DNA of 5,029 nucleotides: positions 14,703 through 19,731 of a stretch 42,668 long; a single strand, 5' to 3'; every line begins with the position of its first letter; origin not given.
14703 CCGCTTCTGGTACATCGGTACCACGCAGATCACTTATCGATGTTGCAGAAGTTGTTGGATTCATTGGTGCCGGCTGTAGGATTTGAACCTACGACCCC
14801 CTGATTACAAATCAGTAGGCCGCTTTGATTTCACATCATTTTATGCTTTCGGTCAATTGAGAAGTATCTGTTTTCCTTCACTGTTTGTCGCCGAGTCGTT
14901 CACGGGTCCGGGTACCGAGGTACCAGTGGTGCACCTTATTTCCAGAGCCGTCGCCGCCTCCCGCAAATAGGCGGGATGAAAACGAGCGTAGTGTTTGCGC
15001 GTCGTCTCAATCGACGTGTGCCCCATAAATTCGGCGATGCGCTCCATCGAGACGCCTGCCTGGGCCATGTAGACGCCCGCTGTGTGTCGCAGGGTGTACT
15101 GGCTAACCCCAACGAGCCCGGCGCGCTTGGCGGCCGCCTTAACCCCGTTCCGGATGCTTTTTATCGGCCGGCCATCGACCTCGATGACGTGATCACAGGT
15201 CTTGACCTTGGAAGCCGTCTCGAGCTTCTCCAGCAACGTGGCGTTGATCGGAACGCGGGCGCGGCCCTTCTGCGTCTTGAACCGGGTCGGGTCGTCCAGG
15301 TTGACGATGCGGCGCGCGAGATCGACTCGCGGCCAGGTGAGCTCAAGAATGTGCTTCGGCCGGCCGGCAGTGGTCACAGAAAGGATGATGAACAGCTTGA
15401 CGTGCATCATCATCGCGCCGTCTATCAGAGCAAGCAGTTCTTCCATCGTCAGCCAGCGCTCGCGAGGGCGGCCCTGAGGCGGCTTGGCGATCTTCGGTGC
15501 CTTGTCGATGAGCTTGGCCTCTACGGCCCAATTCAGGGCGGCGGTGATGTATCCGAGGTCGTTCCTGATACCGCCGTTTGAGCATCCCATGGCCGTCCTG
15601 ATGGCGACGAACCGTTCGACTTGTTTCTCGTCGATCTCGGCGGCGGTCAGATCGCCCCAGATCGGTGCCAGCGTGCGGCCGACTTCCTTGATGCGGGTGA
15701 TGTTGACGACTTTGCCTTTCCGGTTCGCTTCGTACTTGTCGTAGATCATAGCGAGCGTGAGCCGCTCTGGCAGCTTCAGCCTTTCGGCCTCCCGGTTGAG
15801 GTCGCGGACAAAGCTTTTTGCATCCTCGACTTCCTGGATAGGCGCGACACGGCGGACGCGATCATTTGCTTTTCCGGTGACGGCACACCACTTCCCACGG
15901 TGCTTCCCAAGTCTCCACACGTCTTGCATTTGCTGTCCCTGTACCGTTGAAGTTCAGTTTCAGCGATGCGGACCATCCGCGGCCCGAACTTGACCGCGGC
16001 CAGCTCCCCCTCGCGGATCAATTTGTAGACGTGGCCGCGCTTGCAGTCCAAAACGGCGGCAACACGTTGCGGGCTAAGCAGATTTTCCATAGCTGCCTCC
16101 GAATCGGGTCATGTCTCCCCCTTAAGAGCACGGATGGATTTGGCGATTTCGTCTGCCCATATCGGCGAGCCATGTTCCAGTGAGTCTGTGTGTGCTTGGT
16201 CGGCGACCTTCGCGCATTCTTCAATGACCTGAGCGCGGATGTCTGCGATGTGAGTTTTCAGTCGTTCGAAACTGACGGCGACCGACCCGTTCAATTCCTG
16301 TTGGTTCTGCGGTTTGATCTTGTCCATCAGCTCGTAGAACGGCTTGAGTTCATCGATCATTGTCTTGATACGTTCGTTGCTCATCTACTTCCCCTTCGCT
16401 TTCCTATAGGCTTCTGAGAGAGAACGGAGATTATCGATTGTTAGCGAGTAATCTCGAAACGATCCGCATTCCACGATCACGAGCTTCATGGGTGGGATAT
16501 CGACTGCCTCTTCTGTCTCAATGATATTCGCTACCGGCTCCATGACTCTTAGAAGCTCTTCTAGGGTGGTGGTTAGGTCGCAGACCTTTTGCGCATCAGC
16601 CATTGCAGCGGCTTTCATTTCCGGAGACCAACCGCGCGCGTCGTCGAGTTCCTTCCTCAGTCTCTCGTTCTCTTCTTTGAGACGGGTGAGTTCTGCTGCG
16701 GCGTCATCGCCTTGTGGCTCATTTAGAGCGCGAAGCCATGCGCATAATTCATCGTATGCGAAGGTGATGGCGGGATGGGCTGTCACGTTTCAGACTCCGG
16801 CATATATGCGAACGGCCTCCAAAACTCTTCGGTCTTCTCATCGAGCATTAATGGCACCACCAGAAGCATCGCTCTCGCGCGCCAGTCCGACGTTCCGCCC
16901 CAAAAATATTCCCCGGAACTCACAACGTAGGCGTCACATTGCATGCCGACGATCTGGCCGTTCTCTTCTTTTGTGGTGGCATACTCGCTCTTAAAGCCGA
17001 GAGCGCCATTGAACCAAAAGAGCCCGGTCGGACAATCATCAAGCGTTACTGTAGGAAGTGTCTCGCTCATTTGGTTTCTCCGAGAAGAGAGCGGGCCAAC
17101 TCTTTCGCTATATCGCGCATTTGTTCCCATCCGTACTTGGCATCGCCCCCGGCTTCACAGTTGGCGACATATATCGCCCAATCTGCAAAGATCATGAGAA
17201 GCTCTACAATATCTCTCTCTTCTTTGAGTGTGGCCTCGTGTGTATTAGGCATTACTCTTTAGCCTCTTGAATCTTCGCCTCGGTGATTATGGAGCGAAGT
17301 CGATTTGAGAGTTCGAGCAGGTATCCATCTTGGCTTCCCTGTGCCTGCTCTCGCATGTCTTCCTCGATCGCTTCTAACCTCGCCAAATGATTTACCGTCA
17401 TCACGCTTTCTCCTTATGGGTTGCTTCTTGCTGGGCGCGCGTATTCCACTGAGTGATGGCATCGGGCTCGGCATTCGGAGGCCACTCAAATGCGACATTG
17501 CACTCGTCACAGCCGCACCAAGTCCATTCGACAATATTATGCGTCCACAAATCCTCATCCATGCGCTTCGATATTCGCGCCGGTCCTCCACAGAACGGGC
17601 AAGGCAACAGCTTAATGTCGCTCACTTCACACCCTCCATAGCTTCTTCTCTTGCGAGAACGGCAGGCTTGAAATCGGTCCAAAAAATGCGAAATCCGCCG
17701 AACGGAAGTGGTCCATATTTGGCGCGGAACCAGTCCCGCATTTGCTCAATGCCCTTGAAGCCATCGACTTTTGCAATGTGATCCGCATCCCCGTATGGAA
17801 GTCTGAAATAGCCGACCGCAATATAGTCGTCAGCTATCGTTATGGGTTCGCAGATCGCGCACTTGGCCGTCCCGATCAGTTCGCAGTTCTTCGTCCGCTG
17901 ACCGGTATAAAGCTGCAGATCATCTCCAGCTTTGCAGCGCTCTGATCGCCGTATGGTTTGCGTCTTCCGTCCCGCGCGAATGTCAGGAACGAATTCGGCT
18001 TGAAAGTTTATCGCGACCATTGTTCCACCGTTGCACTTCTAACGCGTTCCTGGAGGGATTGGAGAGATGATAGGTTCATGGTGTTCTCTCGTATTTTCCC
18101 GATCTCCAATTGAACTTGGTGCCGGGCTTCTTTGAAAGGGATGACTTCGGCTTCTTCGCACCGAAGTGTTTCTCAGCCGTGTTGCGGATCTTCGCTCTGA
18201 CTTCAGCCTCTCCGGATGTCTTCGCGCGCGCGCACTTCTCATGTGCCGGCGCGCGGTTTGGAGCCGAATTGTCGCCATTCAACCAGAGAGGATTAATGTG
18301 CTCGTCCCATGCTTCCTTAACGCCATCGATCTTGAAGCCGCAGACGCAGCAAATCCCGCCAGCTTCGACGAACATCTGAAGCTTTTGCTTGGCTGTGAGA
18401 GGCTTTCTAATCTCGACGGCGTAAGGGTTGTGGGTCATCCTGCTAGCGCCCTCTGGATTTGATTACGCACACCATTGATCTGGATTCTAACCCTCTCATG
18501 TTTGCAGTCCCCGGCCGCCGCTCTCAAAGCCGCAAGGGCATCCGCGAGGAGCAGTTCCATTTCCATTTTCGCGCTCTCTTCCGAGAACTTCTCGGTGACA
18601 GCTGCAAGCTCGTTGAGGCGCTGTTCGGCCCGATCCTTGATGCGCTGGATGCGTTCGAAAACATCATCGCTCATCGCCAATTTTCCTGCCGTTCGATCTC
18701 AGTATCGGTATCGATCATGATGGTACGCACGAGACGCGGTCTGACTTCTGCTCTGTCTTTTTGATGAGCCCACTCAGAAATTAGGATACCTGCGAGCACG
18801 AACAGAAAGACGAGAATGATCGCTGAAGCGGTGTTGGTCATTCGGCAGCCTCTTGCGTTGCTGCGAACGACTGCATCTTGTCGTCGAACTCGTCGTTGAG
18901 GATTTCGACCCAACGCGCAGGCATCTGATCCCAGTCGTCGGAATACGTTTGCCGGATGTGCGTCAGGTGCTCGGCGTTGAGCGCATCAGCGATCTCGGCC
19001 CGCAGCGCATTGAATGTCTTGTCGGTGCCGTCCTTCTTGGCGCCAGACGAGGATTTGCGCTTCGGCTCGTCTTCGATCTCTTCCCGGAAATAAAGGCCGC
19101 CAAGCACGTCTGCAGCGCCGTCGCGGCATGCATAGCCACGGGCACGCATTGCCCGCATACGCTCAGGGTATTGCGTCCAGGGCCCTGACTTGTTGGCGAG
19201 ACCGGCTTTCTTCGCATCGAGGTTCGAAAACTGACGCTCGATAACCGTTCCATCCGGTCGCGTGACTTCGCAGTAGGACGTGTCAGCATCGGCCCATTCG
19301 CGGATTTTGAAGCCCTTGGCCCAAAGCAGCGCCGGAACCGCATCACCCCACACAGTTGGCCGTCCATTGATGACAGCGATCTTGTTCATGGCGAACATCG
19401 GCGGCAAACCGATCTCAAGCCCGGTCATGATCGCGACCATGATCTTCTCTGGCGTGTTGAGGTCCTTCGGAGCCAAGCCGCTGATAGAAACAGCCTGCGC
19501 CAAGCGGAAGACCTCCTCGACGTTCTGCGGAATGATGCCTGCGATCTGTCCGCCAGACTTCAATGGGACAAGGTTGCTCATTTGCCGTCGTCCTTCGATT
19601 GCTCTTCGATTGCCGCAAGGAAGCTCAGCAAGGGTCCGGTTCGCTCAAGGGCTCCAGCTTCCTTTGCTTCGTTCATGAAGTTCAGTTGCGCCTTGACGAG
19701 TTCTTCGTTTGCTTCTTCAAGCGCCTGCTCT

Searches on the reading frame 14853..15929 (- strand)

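Call 18: search_protein_families(library=phrogs, proteins=[window:14853-15929:-], max_evalue=0.001)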
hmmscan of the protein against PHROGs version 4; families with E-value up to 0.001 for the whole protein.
window:14853-15929:- (358 aa): 7 families
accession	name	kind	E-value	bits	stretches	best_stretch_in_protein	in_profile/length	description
phrog_1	-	integration and excision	5.1e-45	155.8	1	11-330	121-448/611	integrase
phrog_216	-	integration and excision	4e-28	99.4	1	131-330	25-237/301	integrase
phrog_7685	-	integration and excision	1.2e-07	32.5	1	218-330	123-236/240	integrase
phrog_37709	-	unknown function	5e-07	30.7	1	124-211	24-111/116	-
phrog_7269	-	integration and excision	2.2e-06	28.5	1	258-333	12-85/89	integrase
phrog_35951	-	unknown function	1.9e-05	26.1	1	263-330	9-75/97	-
phrog_24633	-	unknown function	0.00021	21.5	1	265-332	206-274/367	-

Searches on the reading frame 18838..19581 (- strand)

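Call 18: search_protein_families(library=phrogs, proteins=[window:18838-19581:-], max_evalue=0.001)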
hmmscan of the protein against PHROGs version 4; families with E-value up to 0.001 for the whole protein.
window:18838-19581:- (247 aa): 2 families
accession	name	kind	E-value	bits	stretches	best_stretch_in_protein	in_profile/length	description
phrog_561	-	DNA, RNA and nucleotide metabolism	1.8e-28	101.3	1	16-193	297-493/633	RecT-like ssDNA annealing protein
phrog_4171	-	DNA, RNA and nucleotide metabolism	1.9e-14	55.1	1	21-202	40-246/392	RecT-like ssDNA annealing protein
